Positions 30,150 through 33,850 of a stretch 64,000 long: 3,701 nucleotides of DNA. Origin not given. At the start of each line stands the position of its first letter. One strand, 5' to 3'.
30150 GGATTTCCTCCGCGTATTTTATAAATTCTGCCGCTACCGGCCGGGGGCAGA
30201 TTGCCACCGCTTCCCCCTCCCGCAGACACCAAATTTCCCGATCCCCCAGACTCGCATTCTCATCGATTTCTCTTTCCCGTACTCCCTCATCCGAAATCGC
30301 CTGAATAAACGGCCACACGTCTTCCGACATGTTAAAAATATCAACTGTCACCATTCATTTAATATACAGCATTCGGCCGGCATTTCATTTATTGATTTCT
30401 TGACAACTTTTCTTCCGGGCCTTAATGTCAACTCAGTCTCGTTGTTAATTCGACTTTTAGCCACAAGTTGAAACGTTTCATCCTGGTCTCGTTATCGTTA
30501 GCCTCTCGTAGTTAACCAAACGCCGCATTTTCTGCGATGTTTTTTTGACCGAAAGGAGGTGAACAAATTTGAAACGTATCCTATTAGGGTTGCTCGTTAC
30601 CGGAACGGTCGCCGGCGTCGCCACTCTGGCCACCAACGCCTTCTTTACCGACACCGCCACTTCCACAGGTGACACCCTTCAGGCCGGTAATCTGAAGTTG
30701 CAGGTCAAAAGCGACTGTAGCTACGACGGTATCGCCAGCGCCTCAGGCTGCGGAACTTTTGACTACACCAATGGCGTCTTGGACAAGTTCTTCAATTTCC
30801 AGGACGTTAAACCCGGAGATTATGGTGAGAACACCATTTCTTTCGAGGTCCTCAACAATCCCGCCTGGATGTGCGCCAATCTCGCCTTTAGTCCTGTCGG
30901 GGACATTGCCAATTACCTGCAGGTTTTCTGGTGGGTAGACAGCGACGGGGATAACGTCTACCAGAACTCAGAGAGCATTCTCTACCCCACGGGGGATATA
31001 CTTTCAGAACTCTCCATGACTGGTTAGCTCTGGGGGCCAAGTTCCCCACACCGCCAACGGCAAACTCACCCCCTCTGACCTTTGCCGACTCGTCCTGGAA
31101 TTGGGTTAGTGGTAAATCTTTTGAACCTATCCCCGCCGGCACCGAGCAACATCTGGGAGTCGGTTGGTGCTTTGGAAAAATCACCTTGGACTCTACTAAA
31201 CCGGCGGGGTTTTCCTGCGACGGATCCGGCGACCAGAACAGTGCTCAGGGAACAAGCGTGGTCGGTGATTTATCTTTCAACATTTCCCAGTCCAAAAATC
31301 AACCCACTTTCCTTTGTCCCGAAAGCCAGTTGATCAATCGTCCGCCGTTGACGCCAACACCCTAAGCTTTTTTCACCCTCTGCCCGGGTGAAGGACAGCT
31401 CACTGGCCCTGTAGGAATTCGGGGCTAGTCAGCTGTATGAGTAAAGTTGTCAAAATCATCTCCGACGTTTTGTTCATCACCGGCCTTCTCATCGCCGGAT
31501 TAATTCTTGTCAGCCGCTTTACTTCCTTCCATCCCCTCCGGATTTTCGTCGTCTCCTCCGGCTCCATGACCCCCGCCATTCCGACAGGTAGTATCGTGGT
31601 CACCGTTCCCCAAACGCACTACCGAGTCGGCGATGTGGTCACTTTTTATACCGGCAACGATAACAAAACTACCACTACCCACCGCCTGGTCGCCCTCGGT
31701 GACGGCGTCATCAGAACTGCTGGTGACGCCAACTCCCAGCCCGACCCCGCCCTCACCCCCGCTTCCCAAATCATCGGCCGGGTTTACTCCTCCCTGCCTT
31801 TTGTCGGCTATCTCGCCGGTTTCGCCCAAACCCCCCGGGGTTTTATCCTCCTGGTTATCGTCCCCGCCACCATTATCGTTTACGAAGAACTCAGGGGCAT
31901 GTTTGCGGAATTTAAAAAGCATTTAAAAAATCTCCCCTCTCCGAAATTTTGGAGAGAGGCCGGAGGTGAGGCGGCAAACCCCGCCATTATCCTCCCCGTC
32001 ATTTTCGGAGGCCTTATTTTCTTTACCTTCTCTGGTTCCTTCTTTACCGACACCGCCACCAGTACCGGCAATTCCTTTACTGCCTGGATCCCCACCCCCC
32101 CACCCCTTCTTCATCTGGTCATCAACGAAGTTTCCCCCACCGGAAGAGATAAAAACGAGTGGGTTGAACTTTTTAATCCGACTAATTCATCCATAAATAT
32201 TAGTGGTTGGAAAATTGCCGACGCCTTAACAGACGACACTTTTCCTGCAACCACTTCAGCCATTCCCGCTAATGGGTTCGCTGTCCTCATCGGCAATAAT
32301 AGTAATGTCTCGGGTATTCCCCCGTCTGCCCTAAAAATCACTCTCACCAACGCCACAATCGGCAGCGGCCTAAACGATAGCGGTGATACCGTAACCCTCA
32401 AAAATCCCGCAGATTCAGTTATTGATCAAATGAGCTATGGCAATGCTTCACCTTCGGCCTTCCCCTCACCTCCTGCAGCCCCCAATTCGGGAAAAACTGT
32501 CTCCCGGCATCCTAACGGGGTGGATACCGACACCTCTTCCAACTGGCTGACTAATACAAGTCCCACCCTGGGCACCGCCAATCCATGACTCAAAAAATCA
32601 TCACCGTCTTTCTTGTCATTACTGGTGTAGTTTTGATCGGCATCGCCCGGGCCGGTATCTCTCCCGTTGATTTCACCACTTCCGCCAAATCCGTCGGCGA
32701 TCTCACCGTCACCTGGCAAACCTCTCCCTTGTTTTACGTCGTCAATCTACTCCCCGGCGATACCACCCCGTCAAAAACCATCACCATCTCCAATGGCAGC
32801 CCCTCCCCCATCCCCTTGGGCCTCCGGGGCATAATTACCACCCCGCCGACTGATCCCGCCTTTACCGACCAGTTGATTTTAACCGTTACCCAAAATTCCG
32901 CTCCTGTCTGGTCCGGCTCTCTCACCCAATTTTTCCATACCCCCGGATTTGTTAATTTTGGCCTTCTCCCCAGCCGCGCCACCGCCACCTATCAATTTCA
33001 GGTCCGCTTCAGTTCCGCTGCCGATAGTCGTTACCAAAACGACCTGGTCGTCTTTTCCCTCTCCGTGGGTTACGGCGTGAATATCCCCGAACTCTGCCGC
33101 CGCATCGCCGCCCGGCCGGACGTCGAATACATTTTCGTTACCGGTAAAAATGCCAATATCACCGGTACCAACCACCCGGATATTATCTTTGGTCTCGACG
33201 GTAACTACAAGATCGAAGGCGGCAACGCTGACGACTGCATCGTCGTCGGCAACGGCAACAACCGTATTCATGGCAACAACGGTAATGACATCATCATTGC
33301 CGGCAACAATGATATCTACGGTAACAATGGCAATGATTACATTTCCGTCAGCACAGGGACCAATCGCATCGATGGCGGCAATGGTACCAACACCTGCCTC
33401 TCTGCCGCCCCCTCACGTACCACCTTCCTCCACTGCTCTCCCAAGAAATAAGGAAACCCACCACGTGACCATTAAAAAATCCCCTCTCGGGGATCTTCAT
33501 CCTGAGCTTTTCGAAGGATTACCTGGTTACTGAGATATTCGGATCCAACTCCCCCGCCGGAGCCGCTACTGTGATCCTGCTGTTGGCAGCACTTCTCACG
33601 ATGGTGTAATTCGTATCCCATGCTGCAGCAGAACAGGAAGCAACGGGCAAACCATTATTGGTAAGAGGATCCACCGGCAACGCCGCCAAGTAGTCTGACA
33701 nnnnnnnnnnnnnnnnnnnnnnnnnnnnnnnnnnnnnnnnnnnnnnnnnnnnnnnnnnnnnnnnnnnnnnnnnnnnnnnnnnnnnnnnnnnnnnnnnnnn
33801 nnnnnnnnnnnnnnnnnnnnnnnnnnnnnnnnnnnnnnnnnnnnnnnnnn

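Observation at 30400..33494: tasA-like(pseudo) - sipW::LTD - tasA-like::RTX locus with a consensus promoter, convergent with the type IV pilus operon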

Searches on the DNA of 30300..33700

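Call 15: search_rna_families(source=window, start=30300, end=33700, threshold=evalue, max_evalue=1)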
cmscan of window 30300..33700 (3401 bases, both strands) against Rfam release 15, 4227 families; matches with E-value up to 1: 0.
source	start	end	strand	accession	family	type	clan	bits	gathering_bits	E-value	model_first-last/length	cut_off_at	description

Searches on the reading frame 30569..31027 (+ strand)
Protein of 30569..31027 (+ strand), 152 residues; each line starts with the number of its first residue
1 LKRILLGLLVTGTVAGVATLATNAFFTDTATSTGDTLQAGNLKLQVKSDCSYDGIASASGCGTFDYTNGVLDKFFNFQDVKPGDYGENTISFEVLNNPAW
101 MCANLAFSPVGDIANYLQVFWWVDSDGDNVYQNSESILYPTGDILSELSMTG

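Call 3: search_protein_families(library=pfam, proteins=[window:30569-31027:+], max_evalue=1)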
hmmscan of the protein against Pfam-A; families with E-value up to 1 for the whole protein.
window:30569-31027:+ (152 aa): 0 families

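Call 4: search_protein_families(library=ncbifam, proteins=[window:30569-31027:+], max_evalue=1)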
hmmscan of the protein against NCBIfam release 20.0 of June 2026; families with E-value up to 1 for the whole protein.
window:30569-31027:+ (152 aa): 3 families
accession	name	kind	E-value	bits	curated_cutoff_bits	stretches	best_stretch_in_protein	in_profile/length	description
TIGR04088.1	cognate_SipW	domain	0.0036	17.4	19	1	9-42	2-34/34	SipW-dependent-type signal peptide-containing protein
TIGR04429.1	Phr_nterm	subfamily_domain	0.025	15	25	1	1-15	1-18/28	Phr family secreted Rap phosphatase inhibitor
NF011587.0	PRK15011.1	equivalog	0.13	11.1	693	1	75-122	328-375/393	sugar efflux transporter SetB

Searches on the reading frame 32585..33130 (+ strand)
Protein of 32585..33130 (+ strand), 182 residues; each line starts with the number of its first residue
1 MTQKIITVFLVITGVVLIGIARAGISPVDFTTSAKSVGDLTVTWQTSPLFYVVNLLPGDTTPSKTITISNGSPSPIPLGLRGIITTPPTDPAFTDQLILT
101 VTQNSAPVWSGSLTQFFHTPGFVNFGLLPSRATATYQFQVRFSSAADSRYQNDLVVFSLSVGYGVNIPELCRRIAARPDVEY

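Call 20: search_protein_families(library=pfam, proteins=[window:32585-33130:+], max_evalue=10)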
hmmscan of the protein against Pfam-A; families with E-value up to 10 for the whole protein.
window:32585-33130:+ (182 aa): 0 families
